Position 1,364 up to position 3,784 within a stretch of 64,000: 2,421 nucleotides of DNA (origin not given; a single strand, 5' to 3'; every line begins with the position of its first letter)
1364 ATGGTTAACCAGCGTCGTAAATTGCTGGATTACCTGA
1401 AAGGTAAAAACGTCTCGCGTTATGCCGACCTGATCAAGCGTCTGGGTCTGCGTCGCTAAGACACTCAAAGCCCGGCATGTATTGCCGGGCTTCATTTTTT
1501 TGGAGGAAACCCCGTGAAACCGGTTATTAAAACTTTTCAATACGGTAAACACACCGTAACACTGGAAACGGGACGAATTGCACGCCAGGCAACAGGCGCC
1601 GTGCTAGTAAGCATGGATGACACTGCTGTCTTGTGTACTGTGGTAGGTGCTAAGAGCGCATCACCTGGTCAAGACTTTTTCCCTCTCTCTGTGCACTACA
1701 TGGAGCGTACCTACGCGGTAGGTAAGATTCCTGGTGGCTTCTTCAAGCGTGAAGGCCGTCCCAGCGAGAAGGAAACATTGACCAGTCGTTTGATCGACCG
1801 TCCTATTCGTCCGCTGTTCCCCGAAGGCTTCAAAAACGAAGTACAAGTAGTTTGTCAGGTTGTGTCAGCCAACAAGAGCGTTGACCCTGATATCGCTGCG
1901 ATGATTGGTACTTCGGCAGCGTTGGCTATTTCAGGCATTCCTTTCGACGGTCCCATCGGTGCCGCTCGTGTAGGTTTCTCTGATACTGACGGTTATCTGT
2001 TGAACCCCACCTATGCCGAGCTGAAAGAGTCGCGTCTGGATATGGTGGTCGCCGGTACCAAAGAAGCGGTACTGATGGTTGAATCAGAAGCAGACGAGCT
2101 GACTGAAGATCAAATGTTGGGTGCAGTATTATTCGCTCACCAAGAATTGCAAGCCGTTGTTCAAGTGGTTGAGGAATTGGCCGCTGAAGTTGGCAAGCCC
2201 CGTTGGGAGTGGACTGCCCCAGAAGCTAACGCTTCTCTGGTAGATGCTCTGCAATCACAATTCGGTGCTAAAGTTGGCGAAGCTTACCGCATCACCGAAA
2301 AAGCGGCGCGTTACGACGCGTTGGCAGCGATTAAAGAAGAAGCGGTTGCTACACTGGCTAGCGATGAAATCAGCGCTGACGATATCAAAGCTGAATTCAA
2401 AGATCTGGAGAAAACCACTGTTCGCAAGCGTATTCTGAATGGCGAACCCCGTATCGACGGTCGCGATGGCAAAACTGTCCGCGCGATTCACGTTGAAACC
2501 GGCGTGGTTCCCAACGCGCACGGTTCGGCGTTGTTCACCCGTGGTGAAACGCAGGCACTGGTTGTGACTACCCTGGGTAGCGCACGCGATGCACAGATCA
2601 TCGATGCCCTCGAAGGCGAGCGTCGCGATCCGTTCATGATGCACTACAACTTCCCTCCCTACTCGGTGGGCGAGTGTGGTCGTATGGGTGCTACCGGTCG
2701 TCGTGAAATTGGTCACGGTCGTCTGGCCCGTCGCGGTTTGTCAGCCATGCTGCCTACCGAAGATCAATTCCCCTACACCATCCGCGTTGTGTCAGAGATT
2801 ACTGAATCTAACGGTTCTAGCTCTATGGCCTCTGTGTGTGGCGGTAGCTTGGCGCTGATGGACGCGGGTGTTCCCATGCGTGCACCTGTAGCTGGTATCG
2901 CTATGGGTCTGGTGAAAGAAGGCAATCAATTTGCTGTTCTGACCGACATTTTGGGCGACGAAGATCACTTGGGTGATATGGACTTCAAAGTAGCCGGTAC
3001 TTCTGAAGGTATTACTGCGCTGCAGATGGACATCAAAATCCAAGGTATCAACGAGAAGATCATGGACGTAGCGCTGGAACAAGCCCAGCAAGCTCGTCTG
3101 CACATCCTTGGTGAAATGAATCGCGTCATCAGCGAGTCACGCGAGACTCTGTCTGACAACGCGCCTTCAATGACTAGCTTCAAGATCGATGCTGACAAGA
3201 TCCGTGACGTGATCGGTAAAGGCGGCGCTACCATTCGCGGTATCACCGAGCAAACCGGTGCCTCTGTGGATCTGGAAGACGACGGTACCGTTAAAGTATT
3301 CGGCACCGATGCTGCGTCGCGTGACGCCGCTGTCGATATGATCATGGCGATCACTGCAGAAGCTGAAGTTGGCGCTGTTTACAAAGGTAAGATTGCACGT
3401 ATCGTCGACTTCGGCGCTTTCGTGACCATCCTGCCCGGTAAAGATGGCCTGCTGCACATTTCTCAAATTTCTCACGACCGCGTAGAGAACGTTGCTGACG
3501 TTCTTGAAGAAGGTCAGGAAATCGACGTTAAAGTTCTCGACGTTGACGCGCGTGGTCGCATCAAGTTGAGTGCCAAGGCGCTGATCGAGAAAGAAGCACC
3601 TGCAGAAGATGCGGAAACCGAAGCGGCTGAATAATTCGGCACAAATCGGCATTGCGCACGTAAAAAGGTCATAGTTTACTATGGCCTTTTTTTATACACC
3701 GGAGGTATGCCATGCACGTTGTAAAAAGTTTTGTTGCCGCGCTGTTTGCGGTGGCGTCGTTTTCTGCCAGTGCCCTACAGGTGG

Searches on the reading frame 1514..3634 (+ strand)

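Call 38: search_protein_families(library=pfam, proteins=[window:1514-3634:+], max_evalue=0.00001)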
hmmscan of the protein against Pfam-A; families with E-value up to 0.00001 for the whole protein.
window:1514-3634:+ (706 aa): 5 families
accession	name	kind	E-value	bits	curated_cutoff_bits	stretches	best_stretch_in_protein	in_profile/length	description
PF01138.27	RNase_PH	-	2.5e-63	212.7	25.5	2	14-143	4-130/130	3' exoribonuclease family, domain 1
PF03725.20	RNase_PH_C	-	1.4e-23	83.1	20.8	2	146-210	1-66/67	3' exoribonuclease family, domain 2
PF03726.19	PNPase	-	3.3e-21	76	24.6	1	242-318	2-81/81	Polyribonucleotide nucleotidyltransferase, RNA binding domain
PF00575.29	S1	-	1.9e-19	70.3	22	1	617-688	2-74/74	S1 RNA binding domain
PF00013.35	KH_1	-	4.5e-15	55.6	21.5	1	555-611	3-65/66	KH domain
